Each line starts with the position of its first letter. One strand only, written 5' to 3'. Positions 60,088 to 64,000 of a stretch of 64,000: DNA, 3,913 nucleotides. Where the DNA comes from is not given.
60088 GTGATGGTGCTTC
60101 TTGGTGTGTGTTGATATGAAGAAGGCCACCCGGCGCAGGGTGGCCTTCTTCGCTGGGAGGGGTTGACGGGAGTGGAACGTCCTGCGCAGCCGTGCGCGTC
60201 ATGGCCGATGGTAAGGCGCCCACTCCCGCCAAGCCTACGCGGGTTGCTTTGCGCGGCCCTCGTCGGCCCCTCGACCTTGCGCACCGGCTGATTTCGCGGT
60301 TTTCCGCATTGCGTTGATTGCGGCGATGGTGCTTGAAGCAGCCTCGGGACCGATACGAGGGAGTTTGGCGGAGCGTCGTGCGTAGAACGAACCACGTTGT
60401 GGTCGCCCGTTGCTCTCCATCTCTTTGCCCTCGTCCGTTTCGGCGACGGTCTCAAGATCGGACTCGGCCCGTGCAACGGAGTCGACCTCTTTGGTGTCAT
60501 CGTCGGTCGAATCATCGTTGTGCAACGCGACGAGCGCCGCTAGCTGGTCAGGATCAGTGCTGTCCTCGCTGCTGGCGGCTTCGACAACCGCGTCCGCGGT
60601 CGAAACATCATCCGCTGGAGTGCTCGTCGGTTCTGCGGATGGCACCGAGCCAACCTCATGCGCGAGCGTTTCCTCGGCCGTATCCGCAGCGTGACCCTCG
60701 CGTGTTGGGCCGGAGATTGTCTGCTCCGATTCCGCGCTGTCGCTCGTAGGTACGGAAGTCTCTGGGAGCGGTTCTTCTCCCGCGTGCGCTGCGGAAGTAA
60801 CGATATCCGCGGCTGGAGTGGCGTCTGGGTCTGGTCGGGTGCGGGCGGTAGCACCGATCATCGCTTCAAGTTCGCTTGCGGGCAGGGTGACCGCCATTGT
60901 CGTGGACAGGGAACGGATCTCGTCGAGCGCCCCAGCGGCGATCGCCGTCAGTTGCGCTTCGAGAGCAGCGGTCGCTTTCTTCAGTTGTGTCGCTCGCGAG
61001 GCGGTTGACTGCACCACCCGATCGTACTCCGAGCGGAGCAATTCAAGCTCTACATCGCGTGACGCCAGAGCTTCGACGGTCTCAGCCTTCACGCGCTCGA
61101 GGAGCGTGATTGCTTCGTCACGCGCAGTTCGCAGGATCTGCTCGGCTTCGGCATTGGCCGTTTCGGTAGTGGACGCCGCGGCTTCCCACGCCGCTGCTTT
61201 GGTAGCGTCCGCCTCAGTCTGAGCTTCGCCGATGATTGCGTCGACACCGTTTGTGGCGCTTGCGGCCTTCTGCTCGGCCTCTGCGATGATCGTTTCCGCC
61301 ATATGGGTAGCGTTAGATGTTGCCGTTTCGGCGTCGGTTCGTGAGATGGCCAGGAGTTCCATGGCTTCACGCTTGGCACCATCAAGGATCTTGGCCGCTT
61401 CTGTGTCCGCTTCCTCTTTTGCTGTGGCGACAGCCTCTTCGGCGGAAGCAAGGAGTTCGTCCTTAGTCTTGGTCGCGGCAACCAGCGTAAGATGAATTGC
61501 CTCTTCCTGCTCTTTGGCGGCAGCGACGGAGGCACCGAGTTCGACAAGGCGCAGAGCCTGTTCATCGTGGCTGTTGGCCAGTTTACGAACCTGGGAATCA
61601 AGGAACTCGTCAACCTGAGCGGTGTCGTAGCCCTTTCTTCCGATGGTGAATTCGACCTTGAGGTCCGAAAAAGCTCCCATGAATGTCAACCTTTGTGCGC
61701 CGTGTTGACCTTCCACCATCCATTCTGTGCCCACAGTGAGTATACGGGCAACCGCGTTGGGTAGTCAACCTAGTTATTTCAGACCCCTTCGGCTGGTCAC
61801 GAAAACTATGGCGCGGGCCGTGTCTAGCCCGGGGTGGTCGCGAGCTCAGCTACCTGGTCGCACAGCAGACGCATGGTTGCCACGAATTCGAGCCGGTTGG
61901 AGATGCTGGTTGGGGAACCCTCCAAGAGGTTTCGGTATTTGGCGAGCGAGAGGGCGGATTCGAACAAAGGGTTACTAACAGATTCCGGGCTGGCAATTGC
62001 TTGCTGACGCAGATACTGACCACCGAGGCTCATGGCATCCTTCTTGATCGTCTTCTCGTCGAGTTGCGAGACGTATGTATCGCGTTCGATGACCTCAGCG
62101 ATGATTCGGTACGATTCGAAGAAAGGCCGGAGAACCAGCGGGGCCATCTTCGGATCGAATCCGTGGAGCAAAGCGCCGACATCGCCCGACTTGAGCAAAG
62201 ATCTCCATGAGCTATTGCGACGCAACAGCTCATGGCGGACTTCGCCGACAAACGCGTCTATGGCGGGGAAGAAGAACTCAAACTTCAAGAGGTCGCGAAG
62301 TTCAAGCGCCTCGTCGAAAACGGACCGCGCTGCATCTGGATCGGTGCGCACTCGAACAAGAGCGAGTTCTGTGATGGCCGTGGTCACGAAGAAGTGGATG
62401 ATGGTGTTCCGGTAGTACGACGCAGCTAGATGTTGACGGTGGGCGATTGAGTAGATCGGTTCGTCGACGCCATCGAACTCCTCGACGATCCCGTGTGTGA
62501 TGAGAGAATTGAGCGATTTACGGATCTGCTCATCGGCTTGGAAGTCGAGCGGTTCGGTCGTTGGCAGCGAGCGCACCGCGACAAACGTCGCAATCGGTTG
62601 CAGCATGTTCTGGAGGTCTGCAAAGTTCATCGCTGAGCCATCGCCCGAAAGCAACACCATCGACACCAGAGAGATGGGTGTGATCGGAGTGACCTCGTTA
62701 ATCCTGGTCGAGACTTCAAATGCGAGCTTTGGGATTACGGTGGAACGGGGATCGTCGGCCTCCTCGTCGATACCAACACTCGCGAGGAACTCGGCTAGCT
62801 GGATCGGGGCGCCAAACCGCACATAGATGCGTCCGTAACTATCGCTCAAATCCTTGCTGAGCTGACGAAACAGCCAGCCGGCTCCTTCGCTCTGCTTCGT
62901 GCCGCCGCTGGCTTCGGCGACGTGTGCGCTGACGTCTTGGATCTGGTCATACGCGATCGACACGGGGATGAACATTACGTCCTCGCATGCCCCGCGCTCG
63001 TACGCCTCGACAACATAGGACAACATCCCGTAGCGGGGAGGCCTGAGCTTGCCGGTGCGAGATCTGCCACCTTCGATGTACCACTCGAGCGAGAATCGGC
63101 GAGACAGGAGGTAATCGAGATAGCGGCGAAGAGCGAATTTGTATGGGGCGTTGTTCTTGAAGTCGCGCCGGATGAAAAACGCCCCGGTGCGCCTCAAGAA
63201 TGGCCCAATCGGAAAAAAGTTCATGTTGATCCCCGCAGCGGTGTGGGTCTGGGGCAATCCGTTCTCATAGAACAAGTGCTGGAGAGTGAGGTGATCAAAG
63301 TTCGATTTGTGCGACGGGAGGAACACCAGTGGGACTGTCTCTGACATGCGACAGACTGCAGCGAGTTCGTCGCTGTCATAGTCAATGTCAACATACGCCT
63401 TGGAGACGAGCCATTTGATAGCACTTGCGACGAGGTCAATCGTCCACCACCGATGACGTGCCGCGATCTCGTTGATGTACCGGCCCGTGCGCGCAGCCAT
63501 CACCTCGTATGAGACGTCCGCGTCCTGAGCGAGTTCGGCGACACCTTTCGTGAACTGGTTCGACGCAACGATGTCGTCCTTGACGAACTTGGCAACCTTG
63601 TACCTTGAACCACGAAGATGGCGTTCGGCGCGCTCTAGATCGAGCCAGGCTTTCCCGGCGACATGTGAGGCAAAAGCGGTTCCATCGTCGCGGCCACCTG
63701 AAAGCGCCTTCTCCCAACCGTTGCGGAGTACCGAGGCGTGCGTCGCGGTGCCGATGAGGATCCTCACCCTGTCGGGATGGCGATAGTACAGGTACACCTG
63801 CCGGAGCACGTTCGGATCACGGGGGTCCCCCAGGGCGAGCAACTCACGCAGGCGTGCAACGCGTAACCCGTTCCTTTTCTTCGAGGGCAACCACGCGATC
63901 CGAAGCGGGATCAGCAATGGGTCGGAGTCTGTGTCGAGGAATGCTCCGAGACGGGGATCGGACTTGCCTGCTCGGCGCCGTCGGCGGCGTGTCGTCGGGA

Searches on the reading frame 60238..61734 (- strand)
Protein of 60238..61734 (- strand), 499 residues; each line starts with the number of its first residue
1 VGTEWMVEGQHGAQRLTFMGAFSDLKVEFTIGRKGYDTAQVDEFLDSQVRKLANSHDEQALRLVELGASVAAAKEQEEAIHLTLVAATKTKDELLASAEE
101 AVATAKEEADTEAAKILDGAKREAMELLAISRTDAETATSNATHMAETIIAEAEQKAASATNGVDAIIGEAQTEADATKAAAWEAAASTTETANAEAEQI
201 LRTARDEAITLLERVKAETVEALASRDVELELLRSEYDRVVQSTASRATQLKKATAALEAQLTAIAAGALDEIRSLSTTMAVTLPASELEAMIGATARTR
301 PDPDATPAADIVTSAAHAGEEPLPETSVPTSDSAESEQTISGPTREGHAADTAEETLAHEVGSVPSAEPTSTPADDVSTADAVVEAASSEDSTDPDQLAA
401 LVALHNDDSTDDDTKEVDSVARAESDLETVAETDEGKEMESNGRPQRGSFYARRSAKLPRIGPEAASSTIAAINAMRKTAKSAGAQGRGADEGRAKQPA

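Call 25: search_protein_families(library=pfam, proteins=[window:60238-61734:-], max_evalue=0.001)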
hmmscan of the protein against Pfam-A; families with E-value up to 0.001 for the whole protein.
window:60238-61734:- (499 aa): 1 family
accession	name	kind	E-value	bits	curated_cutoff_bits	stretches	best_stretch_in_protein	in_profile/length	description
PF05103.18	DivIVA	-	5.1e-11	43.1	28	1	28-127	10-112/131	DivIVA protein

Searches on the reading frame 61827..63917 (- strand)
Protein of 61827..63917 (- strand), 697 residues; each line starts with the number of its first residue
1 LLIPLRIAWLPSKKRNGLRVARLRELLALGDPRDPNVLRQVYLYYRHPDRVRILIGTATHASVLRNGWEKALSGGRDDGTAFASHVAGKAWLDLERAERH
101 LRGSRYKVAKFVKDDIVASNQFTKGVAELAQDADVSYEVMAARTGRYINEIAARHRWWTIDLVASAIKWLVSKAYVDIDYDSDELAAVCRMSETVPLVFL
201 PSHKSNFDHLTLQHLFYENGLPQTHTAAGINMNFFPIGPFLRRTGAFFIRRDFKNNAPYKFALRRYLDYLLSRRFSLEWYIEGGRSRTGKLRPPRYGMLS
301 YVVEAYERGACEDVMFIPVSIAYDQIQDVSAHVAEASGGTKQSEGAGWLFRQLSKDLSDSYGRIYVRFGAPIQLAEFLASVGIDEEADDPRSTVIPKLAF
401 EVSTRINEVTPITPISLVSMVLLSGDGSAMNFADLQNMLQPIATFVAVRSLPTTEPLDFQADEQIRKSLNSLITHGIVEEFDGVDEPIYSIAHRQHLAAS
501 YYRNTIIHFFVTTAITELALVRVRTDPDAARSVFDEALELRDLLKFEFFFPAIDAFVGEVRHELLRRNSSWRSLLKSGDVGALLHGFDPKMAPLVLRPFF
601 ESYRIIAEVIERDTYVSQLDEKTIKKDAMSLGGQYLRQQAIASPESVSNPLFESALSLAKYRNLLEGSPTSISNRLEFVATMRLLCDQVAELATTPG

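Call 26: search_protein_families(library=pfam, proteins=[window:61827-63917:-], max_evalue=0.001)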
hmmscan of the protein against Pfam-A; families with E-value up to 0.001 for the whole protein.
window:61827-63917:- (697 aa): 2 families
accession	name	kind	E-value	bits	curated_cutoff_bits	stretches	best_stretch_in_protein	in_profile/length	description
PF19277.4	GPAT_C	-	6.1e-71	239.9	25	1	333-666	2-342/344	Glycerol-3-phosphate acyltransferase C-terminal region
PF01553.26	Acyltransferase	-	7.2e-17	61.9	23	1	194-321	13-131/132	Acyltransferase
